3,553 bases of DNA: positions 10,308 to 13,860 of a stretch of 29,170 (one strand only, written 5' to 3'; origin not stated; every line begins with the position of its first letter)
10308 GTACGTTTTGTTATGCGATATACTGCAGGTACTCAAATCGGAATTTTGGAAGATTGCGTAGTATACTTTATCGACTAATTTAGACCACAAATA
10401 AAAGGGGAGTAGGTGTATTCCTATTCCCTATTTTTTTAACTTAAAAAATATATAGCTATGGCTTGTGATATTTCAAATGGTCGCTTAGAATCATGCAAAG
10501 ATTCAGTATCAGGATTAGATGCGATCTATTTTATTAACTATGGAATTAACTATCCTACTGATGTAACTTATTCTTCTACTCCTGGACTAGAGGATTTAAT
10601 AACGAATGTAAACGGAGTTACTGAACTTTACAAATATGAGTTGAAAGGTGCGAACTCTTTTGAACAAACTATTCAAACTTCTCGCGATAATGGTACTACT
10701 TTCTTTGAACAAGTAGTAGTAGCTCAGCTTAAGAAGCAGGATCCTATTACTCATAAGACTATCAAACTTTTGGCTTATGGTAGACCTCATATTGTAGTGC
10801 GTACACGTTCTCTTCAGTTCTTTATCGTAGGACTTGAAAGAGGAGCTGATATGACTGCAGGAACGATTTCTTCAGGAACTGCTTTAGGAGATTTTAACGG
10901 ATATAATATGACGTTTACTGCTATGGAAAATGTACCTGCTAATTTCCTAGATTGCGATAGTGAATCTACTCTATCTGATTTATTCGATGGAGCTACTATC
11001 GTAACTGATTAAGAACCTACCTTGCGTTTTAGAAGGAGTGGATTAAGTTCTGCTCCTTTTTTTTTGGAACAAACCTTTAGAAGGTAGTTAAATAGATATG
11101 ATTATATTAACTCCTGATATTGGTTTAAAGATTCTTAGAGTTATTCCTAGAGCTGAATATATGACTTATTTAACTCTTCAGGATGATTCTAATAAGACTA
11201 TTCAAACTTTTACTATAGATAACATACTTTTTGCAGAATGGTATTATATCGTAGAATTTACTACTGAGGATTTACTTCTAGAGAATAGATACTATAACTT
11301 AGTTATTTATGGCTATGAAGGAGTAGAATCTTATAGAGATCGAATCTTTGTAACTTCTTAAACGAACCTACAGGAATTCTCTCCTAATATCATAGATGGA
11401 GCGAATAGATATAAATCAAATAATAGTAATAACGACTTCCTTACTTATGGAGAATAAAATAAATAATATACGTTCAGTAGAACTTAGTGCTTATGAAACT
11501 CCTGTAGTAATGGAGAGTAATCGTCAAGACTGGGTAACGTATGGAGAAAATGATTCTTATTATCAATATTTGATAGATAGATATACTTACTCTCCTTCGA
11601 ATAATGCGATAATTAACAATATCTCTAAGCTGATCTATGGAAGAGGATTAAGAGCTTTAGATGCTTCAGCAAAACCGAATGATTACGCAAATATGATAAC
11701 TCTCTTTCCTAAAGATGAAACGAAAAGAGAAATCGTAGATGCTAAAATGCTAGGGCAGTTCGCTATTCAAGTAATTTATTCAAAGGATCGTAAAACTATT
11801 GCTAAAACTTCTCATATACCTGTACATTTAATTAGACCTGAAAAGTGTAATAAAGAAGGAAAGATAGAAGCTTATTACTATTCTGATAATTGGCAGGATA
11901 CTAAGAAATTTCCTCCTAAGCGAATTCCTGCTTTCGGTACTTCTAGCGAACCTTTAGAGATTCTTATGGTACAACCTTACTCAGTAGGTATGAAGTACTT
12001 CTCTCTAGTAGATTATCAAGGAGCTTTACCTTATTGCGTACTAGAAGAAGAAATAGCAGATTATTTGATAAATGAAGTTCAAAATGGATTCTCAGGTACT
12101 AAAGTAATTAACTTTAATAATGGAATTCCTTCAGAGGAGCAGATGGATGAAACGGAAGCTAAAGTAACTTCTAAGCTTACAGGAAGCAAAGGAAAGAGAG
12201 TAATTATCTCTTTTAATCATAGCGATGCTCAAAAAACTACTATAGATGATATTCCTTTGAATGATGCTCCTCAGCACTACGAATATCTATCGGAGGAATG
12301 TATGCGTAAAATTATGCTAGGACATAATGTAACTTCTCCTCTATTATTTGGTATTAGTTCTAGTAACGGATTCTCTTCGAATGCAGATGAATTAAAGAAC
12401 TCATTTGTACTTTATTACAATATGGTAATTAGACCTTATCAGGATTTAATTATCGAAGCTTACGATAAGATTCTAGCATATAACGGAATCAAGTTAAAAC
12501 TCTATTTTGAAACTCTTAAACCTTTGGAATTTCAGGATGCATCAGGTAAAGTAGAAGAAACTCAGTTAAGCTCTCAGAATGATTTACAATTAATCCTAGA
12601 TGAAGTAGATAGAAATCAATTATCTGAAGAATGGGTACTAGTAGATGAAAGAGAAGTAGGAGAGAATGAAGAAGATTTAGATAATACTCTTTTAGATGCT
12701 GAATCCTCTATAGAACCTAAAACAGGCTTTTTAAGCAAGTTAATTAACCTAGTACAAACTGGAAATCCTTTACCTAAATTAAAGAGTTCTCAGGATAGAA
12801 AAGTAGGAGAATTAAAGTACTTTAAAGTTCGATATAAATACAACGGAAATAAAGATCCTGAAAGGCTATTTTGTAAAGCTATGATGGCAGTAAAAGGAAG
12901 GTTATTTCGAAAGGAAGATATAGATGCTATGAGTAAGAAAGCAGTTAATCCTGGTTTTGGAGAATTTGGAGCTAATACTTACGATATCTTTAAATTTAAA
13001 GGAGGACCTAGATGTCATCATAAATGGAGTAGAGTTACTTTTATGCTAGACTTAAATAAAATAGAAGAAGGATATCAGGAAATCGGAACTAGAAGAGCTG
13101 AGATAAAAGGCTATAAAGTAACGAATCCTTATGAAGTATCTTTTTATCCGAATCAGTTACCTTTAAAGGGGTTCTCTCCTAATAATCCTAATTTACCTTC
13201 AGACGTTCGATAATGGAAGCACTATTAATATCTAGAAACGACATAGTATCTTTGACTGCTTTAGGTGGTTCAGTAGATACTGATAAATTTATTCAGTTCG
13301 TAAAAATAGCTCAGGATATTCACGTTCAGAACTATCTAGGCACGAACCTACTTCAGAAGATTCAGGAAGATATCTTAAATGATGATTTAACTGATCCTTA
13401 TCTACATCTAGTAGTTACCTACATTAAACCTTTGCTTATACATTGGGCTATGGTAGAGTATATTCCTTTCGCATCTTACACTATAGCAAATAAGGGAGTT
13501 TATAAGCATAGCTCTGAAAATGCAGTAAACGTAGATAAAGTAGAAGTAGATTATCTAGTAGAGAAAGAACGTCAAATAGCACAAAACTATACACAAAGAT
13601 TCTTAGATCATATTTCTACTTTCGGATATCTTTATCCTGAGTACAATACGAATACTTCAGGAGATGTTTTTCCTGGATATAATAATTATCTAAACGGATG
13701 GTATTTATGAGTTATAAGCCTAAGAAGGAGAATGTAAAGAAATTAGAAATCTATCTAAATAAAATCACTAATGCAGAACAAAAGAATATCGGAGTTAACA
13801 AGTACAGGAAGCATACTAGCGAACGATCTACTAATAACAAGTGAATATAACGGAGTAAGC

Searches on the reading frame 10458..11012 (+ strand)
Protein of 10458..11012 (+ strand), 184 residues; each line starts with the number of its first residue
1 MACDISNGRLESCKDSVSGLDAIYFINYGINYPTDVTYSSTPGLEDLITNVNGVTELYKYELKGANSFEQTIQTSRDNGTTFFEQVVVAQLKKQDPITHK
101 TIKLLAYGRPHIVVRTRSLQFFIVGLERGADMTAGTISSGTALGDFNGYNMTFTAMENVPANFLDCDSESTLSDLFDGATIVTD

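Call 41: search_protein_families(library=phrogs, proteins=[window:10458-11012:+], max_evalue=0.01)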
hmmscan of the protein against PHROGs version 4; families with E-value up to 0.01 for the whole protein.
window:10458-11012:+ (184 aa): 1 family
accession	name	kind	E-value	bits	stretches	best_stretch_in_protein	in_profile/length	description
phrog_19091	-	unknown function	4.1e-31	109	1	1-181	1-177/181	-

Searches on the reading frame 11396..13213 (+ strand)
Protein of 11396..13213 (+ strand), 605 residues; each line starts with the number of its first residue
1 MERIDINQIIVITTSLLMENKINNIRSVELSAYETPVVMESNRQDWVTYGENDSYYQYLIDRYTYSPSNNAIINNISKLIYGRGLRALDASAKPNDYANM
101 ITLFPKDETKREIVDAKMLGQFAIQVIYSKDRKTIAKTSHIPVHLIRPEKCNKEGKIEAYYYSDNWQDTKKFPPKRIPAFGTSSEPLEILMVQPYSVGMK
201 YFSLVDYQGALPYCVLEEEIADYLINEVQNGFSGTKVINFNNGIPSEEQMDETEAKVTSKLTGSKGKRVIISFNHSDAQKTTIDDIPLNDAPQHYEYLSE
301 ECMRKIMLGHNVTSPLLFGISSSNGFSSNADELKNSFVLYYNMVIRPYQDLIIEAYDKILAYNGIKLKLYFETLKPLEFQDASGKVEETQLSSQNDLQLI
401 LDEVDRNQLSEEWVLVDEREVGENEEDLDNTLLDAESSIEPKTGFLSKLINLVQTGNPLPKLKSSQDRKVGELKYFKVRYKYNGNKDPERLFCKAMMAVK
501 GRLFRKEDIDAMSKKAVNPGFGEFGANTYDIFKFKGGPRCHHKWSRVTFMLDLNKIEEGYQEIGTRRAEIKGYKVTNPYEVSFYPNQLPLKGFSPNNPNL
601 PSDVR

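Call 41: search_protein_families(library=phrogs, proteins=[window:11396-13213:+], max_evalue=0.01)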
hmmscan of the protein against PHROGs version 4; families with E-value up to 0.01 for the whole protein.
window:11396-13213:+ (605 aa): 2 families
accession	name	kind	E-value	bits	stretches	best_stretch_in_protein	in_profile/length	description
phrog_33693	-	head and packaging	1.1e-98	332.1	1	28-555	4-514/560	portal protein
phrog_11226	-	head and packaging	1.3e-22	81.4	2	198-382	195-382/388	portal protein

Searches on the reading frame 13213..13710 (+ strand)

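Call 41: search_protein_families(library=phrogs, proteins=[window:13213-13710:+], max_evalue=0.01)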
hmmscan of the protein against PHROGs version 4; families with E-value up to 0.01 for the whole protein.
window:13213-13710:+ (165 aa): 1 family
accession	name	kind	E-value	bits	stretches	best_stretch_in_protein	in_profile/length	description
phrog_35048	-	unknown function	8e-17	62.6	1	2-150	4-153/184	-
